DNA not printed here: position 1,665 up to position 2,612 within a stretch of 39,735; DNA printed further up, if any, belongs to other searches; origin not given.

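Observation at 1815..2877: Panacea-domain (PanA-like) gene coupled to an uncharacterised 140-aa partner next to tRNA-Met: candidate toxin-antitoxin / abortive-infection pair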

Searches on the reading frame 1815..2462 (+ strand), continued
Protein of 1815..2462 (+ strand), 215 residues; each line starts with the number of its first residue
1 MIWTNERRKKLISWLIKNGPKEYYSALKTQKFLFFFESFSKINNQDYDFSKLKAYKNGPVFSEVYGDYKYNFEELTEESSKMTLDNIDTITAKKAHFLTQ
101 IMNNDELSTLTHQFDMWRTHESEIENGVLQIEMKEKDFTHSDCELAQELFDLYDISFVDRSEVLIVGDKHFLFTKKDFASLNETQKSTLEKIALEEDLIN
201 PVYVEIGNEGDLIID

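Call 58: list_cluster_members(proteins=[P0041, P0032, P0036, P0019, P0030, P0001, P0005, P0008, P0009, P0061])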
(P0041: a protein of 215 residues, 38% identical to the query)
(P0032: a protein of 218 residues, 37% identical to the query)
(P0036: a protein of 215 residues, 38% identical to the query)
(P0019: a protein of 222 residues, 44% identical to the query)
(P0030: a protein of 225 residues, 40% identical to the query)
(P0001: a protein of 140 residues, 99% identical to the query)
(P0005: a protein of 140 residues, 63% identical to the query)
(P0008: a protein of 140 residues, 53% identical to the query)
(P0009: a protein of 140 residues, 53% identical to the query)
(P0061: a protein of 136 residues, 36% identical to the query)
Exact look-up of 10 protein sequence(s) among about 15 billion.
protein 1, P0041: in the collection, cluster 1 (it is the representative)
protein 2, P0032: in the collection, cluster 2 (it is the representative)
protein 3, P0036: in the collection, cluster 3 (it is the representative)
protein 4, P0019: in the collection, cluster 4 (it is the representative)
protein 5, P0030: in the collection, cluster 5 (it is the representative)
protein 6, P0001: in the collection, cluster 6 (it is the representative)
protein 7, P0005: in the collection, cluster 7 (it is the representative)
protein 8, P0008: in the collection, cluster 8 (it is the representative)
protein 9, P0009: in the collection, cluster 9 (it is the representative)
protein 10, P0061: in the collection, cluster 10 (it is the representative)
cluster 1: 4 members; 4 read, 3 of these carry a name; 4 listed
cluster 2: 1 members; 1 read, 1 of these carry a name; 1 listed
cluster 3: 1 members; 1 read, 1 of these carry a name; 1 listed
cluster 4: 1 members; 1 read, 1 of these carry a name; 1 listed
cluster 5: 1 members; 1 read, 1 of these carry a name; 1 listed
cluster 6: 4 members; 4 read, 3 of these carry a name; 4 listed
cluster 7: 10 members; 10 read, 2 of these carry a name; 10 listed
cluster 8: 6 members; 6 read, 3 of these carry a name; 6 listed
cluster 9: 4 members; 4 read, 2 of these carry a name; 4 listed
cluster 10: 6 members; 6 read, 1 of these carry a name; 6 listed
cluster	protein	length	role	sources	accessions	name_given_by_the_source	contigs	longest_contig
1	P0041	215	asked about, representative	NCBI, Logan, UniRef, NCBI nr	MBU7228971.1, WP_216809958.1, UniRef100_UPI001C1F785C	type II toxin-antitoxin system antitoxin SocA domain-containing protein [Staphylococcus ... | type II toxin-antitoxin system antitoxin SocA domain-containing protein n=1 ... | DUF4065 domain-containing protein [Staphylococcus pseudintermedius]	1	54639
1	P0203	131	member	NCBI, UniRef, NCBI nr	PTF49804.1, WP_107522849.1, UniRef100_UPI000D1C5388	hypothetical protein BUY12_11025 [Staphylococcus chromogenes] | hypothetical protein n=1 Tax=Staphylococcus chromogenes TaxID=46126 RepID=UPI000D1C5388 | hypothetical protein [Staphylococcus chromogenes]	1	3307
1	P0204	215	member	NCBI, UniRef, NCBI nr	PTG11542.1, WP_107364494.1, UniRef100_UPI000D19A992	hypothetical protein BU646_11230 [Staphylococcus chromogenes] | type II toxin-antitoxin system antitoxin SocA domain-containing protein n=1 ... | type II toxin-antitoxin system antitoxin SocA domain-containing protein [Staphylococcus ...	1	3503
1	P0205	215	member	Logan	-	-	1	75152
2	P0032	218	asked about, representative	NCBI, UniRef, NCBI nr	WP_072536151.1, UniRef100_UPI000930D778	hypothetical protein [Lactiplantibacillus plantarum] | hypothetical protein n=1 Tax=Lactiplantibacillus plantarum TaxID=1590 RepID=UPI000930D778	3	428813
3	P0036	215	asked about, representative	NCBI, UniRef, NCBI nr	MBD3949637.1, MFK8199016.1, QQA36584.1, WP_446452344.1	hypothetical protein I4Q36_07140 [Tuanshanicoccus lijuaniae] | hypothetical protein n=1 Tax=Aerococcaceae bacterium zg-1292 TaxID=2774330 ... | hypothetical protein [Aerococcaceae bacterium zg-1292]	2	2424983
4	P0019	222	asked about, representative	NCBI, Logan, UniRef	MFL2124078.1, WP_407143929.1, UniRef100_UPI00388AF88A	hypothetical protein ACEN4K_03880 [Marinilactibacillus psychrotolerans] | hypothetical protein n=1 Tax=Marinilactibacillus psychrotolerans TaxID=191770 ...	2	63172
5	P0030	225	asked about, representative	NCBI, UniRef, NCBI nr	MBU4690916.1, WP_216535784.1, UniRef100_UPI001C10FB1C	hypothetical protein [Mycoplasma zalophi] | hypothetical protein n=1 Tax=Mycoplasma zalophi TaxID=191287 RepID=UPI001C10FB1C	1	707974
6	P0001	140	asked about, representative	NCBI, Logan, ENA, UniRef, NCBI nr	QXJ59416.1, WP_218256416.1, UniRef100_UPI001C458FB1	hypothetical protein J9537_01100 [Enterococcus raffinosus] | hypothetical protein n=1 Tax=Enterococcus raffinosus TaxID=71452 RepID=UPI001C458FB1 | hypothetical protein [Enterococcus raffinosus]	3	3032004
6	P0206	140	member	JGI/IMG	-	hypothetical protein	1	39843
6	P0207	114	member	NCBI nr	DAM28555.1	MAG TPA: hypothetical protein [Caudoviricetes sp.]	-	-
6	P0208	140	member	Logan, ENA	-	-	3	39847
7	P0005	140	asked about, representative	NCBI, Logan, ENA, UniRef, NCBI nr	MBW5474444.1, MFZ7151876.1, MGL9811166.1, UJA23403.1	hypothetical protein [Enterococcus gallinarum] | hypothetical protein n=1 Tax=Enterococcus TaxID=1350 RepID=UPI001C61061D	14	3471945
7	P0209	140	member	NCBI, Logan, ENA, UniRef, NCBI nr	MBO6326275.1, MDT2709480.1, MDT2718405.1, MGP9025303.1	hypothetical protein P7E05_12750 [Enterococcus gallinarum] | hypothetical protein n=1 Tax=Enterococcus gallinarum TaxID=1353 RepID=UPI001AD6D2F6 | hypothetical protein [Enterococcus gallinarum]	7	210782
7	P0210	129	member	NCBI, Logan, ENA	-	-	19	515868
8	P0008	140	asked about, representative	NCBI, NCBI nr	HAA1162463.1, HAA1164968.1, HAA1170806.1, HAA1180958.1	TPA_asm: hypothetical protein GD612_08460 [Listeria monocytogenes] | hypothetical protein [Listeria monocytogenes]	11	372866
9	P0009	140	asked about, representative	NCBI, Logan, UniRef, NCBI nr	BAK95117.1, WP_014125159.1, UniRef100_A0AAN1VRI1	hypothetical protein [Tetragenococcus halophilus] | Uncharacterized protein n=1 Tax=Tetragenococcus halophilus (strain DSM 20338 / JCM 20259 ...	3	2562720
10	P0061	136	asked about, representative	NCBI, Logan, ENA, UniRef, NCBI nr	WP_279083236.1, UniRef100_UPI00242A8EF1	hypothetical protein [Lactobacillus apis] | hypothetical protein n=1 Tax=Lactobacillus apis TaxID=303541 RepID=UPI00242A8EF1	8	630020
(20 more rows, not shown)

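Call 60: search_protein_families(library=ncbifam, proteins=[window:1815-2462:+], max_evalue=1)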
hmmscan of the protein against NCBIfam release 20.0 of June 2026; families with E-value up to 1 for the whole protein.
window:1815-2462:+ (215 aa): 0 families

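Call 72: search_protein_families(library=pfam, proteins=[L011:4292-5377:+, L014:4989-5855:+, L017:3778-5193:+, L022:3053-4741:+, L033:4472-5728:+, L035:2563-3777:+, L066:4730-5527:+, L074:4457-5836:+, L042:4409-5761:+, L045:4217-5239:+], max_evalue=0.00001)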
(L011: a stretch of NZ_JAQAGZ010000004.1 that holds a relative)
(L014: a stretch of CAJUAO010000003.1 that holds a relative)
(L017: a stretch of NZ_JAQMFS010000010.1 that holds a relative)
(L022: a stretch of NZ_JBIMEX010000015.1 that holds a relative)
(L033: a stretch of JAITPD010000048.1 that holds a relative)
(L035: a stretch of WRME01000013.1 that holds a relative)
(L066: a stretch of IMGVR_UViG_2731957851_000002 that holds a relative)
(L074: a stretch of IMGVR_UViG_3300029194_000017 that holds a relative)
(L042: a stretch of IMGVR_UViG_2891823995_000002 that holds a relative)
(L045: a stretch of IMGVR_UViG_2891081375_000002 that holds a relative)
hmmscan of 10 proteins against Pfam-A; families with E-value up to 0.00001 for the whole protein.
L011:4292-5377:+ (362 aa): 0 families

L014:4989-5855:+ (289 aa): 1 family
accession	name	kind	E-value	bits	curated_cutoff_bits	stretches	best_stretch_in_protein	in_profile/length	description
PF01551.29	Peptidase_M23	-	3.4e-16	59.7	28.7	1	187-282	4-96/96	Peptidase family M23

L017:3778-5193:+ (472 aa): 2 families
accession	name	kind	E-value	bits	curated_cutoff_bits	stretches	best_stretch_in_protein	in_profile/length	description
PF01943.22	Polysacc_synt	-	1.3e-27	97.4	28.2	1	7-267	2-272/274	Polysaccharide biosynthesis protein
PF13440.11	Polysacc_synt_3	-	5.5e-16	59.1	23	1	31-318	2-291/293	Polysaccharide biosynthesis protein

L022:3053-4741:+ (563 aa): 4 families
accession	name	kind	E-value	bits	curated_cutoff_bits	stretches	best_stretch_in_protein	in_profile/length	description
PF00395.25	SLH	-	1.4e-34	118.2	20.8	3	44-87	1-44/44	S-layer homology domain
PF12836.13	HHH_3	-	8.4e-20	71.1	27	1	502-562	5-65/65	Helix-hairpin-helix motif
PF00753.33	Lactamase_B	-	1.2e-18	68.2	22.7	1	232-427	2-195/196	Metallo-beta-lactamase superfamily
PF12706.13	Lactamase_B_2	-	2e-07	31.2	27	1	248-354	2-114/200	Beta-lactamase superfamily domain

L033:4472-5728:+ (419 aa): 1 family
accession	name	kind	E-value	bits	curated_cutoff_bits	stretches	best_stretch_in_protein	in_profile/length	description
PF01183.26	Glyco_hydro_25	-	4.6e-22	79.7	27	1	38-213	1-179/180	Glycosyl hydrolases family 25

L035:2563-3777:+ (405 aa): 0 families

L066:4730-5527:+ (266 aa): 2 families
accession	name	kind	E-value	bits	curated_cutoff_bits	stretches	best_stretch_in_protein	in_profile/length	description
PF05382.19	Amidase_5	-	5.8e-67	224.4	21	1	10-146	1-140/142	Bacteriophage peptidoglycan hydrolase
PF00877.26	NLPC_P60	-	9.6e-06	26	23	0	35-133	11-99/105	NlpC/P60 family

L074:4457-5836:+ (460 aa): 2 families
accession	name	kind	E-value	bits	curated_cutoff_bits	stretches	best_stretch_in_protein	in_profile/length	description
PF01476.26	LysM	-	5e-23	81.2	20.9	2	417-459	1-42/43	LysM domain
PF01183.26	Glyco_hydro_25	-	3.8e-22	79.9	27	1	63-239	1-179/180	Glycosyl hydrolases family 25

L042:4409-5761:+ (451 aa): 2 families
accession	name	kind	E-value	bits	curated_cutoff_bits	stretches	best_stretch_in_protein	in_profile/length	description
PF08460.16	SH3_5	-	5.4e-30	103.7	22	3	307-371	2-67/68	Bacterial SH3 domain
PF01510.30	Amidase_2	-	5.9e-17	62.7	26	1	55-182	5-130/131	N-acetylmuramoyl-L-alanine amidase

L045:4217-5239:+ (341 aa): 2 families
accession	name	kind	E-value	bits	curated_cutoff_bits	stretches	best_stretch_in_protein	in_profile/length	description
PF01520.23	Amidase_3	-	9e-24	84.9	27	1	6-171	2-171/174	N-acetylmuramoyl-L-alanine amidase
PF01471.23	PG_binding_1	-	3.6e-10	40.3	23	1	225-287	3-57/57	Putative peptidoglycan binding domain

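Call 83: search_protein_families(library=pfam, proteins=[P0041, P0038, P0036, P0022, P0039], max_evalue=0.01)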
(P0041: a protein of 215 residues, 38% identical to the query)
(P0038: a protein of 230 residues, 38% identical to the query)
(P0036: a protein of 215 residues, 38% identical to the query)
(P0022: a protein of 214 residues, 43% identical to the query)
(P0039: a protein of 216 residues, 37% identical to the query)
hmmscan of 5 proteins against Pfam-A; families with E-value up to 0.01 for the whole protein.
P0041 (215 aa): 1 family
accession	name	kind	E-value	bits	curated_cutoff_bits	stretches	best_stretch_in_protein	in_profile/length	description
PF13274.11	SocA_Panacea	-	4.9e-06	27.9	25.7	1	30-121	1-113/113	Antitoxin SocA-like, Panacea domain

P0038 (230 aa): 1 family
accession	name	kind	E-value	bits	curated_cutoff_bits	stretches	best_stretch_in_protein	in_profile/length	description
PF13274.11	SocA_Panacea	-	3.3e-05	25.2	25.7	1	45-136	1-113/113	Antitoxin SocA-like, Panacea domain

P0036 (215 aa): 0 families

P0022 (214 aa): 0 families

P0039 (216 aa): 0 families
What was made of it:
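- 1815..2189 (+): Panacea (DUF4065) domain of ORF-A, about residues 1-125, with invariant QKxLFF and G58-P59-V60. Homologue P0041 passes the gathering score at 27.9 bits (call 83).
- On Panacea / PanA (Pfam PF13274, DUF4065): Full-length homologue P0041 (36% identical) scores 27.9 bits and passes; P0038 scores 25.2 (call 83).
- Full-length homologue P0041 passes the gathering score (27.9 vs 25.7, call 83), and NCBI names it a SocA/DUF4065 antitoxin (call 58).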

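Call 85: find_encoding_contigs(protein=P0041, flank=5000, max_places=2)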
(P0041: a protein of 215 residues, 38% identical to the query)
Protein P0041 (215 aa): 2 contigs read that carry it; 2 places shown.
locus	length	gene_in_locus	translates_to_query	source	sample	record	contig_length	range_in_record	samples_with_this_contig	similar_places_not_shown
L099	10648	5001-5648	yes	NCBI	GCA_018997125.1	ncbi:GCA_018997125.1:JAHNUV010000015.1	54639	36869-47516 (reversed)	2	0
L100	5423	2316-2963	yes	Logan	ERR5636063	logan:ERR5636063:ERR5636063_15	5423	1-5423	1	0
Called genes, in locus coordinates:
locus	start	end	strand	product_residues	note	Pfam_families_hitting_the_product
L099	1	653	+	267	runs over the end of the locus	PF09250:Prim-Pol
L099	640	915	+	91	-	-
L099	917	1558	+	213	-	PF16560:SAPI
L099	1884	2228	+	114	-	-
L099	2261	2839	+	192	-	-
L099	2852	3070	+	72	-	PF16722:SAPIS-gp6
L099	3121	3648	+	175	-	PF27666:Encapsidation_CP3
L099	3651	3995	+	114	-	-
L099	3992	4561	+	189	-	PF03592:Terminase_2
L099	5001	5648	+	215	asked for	PF13274:SocA_Panacea (weak)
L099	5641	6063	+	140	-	-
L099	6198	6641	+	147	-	PF00583:Acetyltransf_1, PF13673:Acetyltransf_10 (weak), PF13508:Acetyltransf_7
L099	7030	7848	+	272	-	-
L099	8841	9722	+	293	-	PF07751:Abi_2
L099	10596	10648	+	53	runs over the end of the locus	-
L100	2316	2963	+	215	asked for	PF13274:SocA_Panacea (weak)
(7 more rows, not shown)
